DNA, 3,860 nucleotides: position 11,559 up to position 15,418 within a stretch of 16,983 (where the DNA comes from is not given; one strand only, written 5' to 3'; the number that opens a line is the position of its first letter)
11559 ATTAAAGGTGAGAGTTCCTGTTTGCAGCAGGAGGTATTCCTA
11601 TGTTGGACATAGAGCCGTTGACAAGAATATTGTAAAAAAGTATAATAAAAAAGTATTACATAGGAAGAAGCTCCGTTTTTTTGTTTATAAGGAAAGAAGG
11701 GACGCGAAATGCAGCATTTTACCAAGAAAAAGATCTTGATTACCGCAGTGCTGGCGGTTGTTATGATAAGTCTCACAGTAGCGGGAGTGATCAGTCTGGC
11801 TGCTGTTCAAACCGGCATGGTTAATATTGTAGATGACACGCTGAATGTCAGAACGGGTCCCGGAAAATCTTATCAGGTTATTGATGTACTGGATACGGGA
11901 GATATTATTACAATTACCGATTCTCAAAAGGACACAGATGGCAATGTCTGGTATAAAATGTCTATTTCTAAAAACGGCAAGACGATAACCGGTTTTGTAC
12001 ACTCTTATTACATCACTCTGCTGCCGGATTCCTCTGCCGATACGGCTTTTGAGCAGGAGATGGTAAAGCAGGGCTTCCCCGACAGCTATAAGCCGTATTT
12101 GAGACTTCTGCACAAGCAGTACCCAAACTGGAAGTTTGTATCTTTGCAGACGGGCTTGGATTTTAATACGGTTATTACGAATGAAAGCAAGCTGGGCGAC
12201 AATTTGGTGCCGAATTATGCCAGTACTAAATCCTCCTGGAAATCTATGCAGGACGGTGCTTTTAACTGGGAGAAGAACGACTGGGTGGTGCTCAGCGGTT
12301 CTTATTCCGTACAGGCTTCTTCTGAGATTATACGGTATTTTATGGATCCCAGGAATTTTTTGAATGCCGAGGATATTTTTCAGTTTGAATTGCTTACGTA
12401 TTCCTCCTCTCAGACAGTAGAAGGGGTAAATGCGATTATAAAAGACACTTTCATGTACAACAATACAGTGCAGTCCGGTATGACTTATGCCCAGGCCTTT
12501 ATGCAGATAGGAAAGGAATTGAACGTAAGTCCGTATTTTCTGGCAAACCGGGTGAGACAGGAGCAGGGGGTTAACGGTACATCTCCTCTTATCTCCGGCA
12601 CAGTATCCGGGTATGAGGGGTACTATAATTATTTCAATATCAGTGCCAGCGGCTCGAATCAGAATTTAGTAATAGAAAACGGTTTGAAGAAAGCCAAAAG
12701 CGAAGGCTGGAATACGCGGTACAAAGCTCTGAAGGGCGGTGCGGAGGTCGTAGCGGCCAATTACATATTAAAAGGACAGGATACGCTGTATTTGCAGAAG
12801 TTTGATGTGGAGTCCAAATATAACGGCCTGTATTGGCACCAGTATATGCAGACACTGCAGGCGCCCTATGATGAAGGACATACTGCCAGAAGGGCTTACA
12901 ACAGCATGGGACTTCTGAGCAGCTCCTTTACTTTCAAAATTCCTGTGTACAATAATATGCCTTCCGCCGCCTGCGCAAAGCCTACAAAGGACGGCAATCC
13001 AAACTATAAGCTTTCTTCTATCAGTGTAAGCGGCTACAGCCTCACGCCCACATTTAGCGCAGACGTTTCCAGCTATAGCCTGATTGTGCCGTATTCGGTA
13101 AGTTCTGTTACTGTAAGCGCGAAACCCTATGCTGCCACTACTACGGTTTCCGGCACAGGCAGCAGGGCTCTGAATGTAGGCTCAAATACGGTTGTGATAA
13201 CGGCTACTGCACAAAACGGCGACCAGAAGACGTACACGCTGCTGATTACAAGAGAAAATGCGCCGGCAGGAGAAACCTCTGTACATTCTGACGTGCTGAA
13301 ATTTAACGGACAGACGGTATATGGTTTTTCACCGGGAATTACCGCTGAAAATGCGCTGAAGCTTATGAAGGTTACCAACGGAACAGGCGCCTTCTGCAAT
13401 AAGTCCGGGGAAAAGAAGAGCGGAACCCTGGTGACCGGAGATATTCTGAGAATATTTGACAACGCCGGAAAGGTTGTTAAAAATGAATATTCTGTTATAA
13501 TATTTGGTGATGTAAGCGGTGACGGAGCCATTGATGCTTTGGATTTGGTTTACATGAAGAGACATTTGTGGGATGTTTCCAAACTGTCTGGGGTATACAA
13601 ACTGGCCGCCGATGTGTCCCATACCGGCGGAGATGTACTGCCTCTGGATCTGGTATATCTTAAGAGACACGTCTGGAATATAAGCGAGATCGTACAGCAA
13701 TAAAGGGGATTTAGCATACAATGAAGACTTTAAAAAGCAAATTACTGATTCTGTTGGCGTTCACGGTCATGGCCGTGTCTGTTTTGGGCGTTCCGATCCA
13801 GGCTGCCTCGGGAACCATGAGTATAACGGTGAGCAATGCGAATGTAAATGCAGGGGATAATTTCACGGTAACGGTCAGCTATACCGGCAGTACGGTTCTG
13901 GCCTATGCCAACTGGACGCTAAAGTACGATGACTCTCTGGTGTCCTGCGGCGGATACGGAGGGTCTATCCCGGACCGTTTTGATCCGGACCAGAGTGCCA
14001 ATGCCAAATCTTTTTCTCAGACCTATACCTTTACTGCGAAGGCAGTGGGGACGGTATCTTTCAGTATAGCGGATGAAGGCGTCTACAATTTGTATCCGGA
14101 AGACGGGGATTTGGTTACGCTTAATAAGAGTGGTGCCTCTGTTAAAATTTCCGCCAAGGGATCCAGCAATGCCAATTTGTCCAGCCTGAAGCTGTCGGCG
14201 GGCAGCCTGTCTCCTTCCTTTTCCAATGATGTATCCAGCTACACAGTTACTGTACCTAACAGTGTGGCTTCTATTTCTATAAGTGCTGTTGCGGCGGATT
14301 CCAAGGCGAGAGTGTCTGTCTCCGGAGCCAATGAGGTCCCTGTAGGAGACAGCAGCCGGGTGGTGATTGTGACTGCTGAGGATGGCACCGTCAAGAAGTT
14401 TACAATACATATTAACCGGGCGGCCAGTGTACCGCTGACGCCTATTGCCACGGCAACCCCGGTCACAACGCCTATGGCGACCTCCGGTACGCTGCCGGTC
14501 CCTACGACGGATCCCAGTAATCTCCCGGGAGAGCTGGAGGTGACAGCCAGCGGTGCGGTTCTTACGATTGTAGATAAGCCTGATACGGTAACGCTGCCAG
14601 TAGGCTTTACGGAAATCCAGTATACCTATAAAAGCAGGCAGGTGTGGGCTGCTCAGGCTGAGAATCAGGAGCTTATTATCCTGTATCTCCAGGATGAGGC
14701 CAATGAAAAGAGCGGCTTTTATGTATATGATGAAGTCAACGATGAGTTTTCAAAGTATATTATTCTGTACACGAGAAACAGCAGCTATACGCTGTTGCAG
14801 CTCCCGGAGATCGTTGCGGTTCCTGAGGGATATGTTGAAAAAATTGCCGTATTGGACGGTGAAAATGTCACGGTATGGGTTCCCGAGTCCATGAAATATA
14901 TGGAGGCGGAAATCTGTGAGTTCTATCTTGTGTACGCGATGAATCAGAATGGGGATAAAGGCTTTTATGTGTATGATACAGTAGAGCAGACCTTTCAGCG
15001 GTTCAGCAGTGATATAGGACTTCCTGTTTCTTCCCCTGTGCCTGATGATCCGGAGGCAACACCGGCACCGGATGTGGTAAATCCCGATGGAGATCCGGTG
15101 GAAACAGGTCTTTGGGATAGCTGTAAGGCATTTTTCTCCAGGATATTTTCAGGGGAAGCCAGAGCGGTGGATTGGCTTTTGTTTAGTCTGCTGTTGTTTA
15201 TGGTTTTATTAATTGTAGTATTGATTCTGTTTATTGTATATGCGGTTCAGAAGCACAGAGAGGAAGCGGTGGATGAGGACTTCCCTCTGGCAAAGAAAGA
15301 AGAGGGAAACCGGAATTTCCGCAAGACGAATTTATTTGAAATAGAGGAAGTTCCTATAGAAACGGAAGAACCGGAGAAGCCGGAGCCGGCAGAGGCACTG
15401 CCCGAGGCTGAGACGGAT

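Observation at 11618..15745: A non-cellulosomal cohesin-dockerin module: a membrane-anchored cohesin encoded directly downstream of a dockerin-bearing peptidoglycan hydrolase.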

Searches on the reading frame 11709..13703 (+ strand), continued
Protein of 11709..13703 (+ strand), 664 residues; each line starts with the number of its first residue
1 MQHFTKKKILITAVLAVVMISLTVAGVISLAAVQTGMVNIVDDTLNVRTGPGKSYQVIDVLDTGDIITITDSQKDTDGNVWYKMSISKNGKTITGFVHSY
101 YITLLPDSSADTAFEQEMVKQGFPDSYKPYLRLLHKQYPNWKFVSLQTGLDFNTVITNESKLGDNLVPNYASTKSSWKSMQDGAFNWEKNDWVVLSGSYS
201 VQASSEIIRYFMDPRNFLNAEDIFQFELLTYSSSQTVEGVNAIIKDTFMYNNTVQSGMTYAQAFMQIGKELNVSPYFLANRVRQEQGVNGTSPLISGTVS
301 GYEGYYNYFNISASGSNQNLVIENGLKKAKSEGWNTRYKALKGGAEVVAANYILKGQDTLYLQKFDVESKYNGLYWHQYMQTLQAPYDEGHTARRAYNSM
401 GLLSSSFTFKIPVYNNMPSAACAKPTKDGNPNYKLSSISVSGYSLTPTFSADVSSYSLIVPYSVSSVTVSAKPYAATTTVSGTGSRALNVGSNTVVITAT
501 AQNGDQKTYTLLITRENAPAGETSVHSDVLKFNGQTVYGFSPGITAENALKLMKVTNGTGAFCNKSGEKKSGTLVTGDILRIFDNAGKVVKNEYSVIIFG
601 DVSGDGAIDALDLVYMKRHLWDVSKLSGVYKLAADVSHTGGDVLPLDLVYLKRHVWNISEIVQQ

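Call 96: search_protein_families(library=pfam, proteins=[L076:95-1444:+, L076:1441-2637:+, L076:4926-6902:+, L076:6913-8304:+], max_evalue=0.01)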
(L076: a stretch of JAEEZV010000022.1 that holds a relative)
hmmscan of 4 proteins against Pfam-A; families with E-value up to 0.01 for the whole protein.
L076:95-1444:+ (449 aa): 1 family
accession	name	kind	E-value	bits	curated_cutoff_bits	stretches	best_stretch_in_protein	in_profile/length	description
PF00404.24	Dockerin_1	-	2e-05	25.1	22.9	1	383-439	1-57/57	Dockerin type I domain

L076:1441-2637:+ (398 aa): 1 family
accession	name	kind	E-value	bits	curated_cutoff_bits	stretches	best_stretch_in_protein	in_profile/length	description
PF12733.13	Cadherin-like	-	0.0008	20.2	24.2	1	162-258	1-88/89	Cadherin-like beta sandwich domain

L076:4926-6902:+ (658 aa): 3 families
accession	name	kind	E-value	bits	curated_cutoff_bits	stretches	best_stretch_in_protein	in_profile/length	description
PF00404.24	Dockerin_1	-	8.2e-14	52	22.9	1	595-650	1-56/57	Dockerin type I domain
PF08239.17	SH3_3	-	6.4e-10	39.5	27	1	33-88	2-52/54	Bacterial SH3 domain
PF12733.13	Cadherin-like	-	1.1e-05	26.2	24.2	1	429-508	1-88/89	Cadherin-like beta sandwich domain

L076:6913-8304:+ (463 aa): 2 families
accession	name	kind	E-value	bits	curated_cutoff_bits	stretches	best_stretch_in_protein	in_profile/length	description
PF12733.13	Cadherin-like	-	1e-08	35.9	24.2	1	141-220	1-87/89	Cadherin-like beta sandwich domain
PF04277.18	OAD_gamma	-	0.006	17.7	27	0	406-457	7-60/76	Oxaloacetate decarboxylase, gamma chain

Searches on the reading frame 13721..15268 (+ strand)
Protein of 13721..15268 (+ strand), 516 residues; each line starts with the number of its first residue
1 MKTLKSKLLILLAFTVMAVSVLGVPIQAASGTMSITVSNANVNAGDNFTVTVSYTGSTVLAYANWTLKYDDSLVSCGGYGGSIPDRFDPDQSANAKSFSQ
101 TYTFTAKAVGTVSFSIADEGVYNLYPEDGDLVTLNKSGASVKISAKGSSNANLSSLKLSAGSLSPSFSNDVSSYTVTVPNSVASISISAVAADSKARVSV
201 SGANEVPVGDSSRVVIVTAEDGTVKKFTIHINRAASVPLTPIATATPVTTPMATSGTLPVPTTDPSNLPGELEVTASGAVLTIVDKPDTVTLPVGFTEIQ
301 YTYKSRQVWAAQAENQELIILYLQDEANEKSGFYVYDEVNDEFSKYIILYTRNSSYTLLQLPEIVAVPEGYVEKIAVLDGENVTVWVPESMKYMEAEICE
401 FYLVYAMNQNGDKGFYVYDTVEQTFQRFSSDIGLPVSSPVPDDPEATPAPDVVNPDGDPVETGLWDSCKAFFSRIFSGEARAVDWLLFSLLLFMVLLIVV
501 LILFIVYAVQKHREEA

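Call 12: find_homologous_proteins(query=window:13721-15268:+)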
Query seq(516 aa) (516 aa): 67 proteins with E <= 0.001 among 8000 candidates.
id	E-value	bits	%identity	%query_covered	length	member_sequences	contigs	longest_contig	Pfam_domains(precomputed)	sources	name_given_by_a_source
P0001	0.0e+0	1119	100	100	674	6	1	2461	PF12733.14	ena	-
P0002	1.1e-235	801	70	100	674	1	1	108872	PF12733.14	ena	-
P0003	3.2e-233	793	71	100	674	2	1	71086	PF12733.14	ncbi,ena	-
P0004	3.5e-229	780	70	100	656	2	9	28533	PF12733.14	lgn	-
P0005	1.1e-228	778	70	100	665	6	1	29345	PF12733.14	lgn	-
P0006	1.4e-224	764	68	100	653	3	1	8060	PF12733.14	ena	-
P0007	1.9e-213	728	68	100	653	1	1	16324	PF12733.14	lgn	-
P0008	1.3e-177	610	58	100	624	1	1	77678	PF12733.14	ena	-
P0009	1.2e-133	465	47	98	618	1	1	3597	PF12733.14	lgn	-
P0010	3.8e-101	357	54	48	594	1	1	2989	-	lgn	-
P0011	7.9e-51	191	31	98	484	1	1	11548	PF12733.14,PF00963.25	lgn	-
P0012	5.4e-50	189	33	86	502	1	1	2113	PF12733.14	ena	-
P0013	2.6e-44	170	31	83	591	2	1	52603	PF12733.14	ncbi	-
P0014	4.5e-43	166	36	79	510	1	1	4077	PF12733.14,PF00963.25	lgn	-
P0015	3.0e-42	163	33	77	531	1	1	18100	PF12733.14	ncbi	-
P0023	7.4e-34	136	33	87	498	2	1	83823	PF12733.14,PF00963.25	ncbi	-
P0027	5.7e-31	126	27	79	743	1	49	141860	PF12733.14,PF00963.25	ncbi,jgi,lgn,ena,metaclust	metaclust:\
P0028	1.1e-30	125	30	99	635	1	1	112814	PF12733.14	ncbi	ncbi:cadherin-like beta sandwich domain-containing protein [Lachnospiraceae bacterium ZAX-1]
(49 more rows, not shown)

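Call 14: find_encoding_contigs(protein=P0002, flank=8000, max_places=2)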
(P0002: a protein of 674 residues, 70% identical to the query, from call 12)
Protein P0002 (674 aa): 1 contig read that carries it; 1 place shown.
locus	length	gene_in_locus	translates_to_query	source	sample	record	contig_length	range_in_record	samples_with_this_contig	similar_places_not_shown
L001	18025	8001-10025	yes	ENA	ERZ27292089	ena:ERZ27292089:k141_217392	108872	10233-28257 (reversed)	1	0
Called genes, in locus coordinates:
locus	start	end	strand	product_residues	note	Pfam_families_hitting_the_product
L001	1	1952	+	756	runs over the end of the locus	PF00404:Dockerin_1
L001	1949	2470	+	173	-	-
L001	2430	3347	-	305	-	PF03631:Virul_fac_BrkB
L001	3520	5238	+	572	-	PF00664:ABC_membrane, PF00005:ABC_tran, PF02463:SMC_N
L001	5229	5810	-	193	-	PF03729:DUF308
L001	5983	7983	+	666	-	PF08239:SH3_3, PF12733:Cadherin-like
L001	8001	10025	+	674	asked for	PF12733:Cadherin-like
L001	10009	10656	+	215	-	PF14378:PAP2_3 (faint), PF01569:PAP2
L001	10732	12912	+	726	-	PF00483:NTP_transferase, PF12804:NTP_transf_3 (weak), PF25084:LbH_EIF2B, PF25087:GMPPB_C, PF00132:Hexapep (weak), PF24894:Hexapep_GlmU (weak)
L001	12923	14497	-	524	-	PF12679:ABC2_membrane_2, PF10920:DUF2705, PF12730:ABC2_membrane_4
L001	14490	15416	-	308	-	PF00005:ABC_tran, PF13304:AAA_21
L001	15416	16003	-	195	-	-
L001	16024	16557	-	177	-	PF14277:DUF4364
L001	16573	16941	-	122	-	PF07100:ASRT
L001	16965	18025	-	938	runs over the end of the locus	PF00884:Sulfatase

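Call 15: find_encoding_contigs(protein=P0008, flank=8000, max_places=2)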
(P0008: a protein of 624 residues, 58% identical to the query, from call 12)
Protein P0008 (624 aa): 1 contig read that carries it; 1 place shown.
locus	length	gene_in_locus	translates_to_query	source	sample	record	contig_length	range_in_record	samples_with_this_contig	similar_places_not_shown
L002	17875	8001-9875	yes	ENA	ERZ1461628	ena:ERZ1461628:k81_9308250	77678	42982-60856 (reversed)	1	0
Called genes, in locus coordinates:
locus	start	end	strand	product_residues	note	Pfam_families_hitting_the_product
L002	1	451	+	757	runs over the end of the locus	PF00404:Dockerin_1, PF16317:Glyco_hydro_99 (faint)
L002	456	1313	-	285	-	PF03631:Virul_fac_BrkB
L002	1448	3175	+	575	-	PF00664:ABC_membrane, PF00005:ABC_tran, PF02463:SMC_N (weak)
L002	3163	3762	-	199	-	PF03729:DUF308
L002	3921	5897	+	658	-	PF08239:SH3_3, PF12733:Cadherin-like, PF00404:Dockerin_1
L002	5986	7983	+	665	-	PF08239:SH3_3, PF12733:Cadherin-like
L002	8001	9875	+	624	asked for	PF12733:Cadherin-like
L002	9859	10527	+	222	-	PF14378:PAP2_3 (weak), PF01569:PAP2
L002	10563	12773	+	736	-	PF00483:NTP_transferase, PF12804:NTP_transf_3, PF00132:Hexapep (weak), PF25084:LbH_EIF2B, PF25087:GMPPB_C, PF24894:Hexapep_GlmU (weak)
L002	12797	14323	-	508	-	PF12679:ABC2_membrane_2, PF12698:ABC2_membrane_3, PF10920:DUF2705, PF12730:ABC2_membrane_4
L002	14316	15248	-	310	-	PF00005:ABC_tran, PF13304:AAA_21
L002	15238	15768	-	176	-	-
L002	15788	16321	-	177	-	PF14277:DUF4364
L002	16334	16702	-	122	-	PF07100:ASRT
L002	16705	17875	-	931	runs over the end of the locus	PF00884:Sulfatase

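Call 16: find_encoding_contigs(protein=P0023, flank=6000, max_places=2)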
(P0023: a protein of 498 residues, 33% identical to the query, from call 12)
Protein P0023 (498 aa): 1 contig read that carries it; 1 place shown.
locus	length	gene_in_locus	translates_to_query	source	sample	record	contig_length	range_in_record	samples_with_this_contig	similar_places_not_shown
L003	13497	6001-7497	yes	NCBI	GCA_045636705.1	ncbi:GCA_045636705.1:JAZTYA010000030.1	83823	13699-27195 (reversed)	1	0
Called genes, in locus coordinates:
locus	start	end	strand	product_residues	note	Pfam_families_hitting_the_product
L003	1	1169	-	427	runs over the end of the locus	PF01595:CNNM, PF00571:CBS (weak), PF03471:CorC_HlyC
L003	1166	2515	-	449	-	PF01595:CNNM, PF00571:CBS (faint), PF03471:CorC_HlyC (weak)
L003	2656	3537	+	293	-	PF01263:Aldose_epim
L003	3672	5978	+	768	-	PF08239:SH3_3, PF12733:Cadherin-like, PF00404:Dockerin_1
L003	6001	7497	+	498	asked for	PF00963:Cohesin (weak), PF12733:Cadherin-like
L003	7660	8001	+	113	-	PF02452:PemK_toxin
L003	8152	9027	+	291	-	PF09924:LPG_synthase_C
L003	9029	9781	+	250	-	PF00583:Acetyltransf_1, PF13527:Acetyltransf_9, PF13673:Acetyltransf_10, PF13508:Acetyltransf_7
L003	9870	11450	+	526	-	PF03553:Na_H_antiporter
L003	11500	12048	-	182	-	PF02545:Maf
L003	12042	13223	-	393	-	PF00155:Aminotran_1_2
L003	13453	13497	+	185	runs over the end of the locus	PF00156:Pribosyltran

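Call 17: find_encoding_contigs(protein=P0027, flank=6000, max_places=2)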
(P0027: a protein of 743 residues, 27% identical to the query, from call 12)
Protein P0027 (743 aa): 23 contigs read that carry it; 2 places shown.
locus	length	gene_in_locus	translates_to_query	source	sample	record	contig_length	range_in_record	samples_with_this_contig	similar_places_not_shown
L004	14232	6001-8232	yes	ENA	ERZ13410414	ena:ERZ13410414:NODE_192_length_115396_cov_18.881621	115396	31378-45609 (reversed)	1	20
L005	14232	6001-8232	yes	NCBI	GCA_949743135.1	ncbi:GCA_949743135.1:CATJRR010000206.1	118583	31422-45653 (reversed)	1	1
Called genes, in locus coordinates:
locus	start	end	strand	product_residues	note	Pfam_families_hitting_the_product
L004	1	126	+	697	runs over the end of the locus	PF02073:Peptidase_M29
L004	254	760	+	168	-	PF00731:AIRC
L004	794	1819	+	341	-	PF00586:AIRS, PF02769:AIRS_C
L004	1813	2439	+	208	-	PF00551:Formyl_trans_N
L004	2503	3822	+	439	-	PF02844:GARS_N, PF01071:GARS_A, PF02222:ATP-grasp (weak), PF02786:CPSase_L_D2, PF02843:GARS_C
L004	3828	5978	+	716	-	PF08239:SH3_3, PF12733:Cadherin-like (weak), PF00404:Dockerin_1 (weak)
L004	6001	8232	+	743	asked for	PF00963:Cohesin, PF12733:Cadherin-like (weak)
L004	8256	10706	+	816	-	PF02861:Clp_N, PF23569:NBD_SMAX1 (weak), PF00004:AAA, PF17871:AAA_lid_9, PF00004:AAA, PF07724:AAA_2, PF07728:AAA_5, PF10431:ClpB_D2-small, +8 more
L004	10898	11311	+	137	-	-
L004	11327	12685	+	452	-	PF18073:Zn_ribbon_LapB, PF13481:AAA_25, PF03796:DnaB_C (weak), PF06745:ATPase, PF23442:DUF7125, PF13479:AAA_24 (weak), PF13541:ChlI, PF05362:Lon_C (weak), +1 more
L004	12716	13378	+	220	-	PF00015:MCPsignal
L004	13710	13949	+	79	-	-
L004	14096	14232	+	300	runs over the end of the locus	PF00294:PfkB, PF08543:Phos_pyr_kin (weak)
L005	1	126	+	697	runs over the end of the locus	PF02073:Peptidase_M29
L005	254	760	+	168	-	PF00731:AIRC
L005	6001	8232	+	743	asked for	PF00963:Cohesin, PF12733:Cadherin-like (weak)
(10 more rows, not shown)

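Call 18: find_encoding_contigs(protein=P0028, flank=6000, max_places=2)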
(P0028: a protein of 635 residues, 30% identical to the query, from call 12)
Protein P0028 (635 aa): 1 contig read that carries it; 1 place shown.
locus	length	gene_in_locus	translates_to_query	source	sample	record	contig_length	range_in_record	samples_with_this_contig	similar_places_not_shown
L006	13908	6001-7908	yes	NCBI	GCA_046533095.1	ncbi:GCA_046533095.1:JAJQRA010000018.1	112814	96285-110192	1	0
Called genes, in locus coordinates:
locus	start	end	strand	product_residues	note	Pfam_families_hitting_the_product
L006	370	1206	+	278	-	PF01226:Form_Nir_trans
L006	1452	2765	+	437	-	-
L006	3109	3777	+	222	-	PF19845:DUF6320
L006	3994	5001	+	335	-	PF10340:Say1_Mug180, PF20434:BD-FAE, PF07859:Abhydrolase_3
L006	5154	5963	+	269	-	PF02535:Zip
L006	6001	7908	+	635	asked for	PF12733:Cadherin-like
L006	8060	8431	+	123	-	PF00392:GntR, PF13545:HTH_Crp_2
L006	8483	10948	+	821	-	PF02861:Clp_N, PF00004:AAA, PF17871:AAA_lid_9, PF00158:Sigma54_activat, PF00004:AAA, PF07724:AAA_2, PF07728:AAA_5, PF10431:ClpB_D2-small, +7 more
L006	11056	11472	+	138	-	-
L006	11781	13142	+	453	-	PF18073:Zn_ribbon_LapB, PF13481:AAA_25, PF03796:DnaB_C, PF23442:DUF7125 (faint), PF06745:ATPase, PF13191:AAA_16 (faint), PF13541:ChlI, PF05362:Lon_C (faint)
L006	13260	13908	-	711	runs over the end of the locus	PF00122:E1-E2_ATPase, PF00702:Hydrolase, PF08282:Hydrolase_3 (weak)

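Call 19: find_encoding_contigs(protein=P0013, flank=6000, max_places=2)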
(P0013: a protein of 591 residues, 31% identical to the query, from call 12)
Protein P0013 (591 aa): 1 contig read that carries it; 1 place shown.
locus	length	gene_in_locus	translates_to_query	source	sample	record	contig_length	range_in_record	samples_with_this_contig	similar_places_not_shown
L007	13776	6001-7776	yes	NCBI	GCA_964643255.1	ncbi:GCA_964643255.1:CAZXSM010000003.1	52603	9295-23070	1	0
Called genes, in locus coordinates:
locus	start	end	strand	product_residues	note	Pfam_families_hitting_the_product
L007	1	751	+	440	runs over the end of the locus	PF17820:PDZ_6, PF19238:Radical_SAM_2, PF04459:DUF512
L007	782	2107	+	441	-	PF00005:ABC_tran (faint), PF00009:GTP_EFTU, PF01926:MMR_HSR1, PF02421:FeoB_N, PF00009:GTP_EFTU, PF01926:MMR_HSR1, PF02421:FeoB_N, PF14714:KH_dom-like, +7 more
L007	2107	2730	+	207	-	PF02660:G3P_acyltransf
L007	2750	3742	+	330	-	PF01210:NAD_Gly3P_dh_N, PF02558:ApbA (faint), PF03446:NAD_binding_2, PF03807:F420_oxidored (weak), PF07479:NAD_Gly3P_dh_C, PF20618:GPD_NAD_C_bact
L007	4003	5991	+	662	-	PF08239:SH3_3, PF12733:Cadherin-like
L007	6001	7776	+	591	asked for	PF12733:Cadherin-like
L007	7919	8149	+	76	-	-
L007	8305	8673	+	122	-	PF00485:PRK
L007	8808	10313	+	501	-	PF09547:SpoIVA_ATPase, PF20438:SpoIVA_middle, PF20439:SpoIVA_C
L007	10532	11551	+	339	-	PF06347:SH3_4 (faint), PF08239:SH3_3, PF00877:NLPC_P60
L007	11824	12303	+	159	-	PF00075:RNase_H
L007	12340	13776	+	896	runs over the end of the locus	PF01624:MutS_I, PF27441:MutS_C (faint), PF05188:MutS_II, PF05192:MutS_III, PF05190:MutS_IV, PF00488:MutS_V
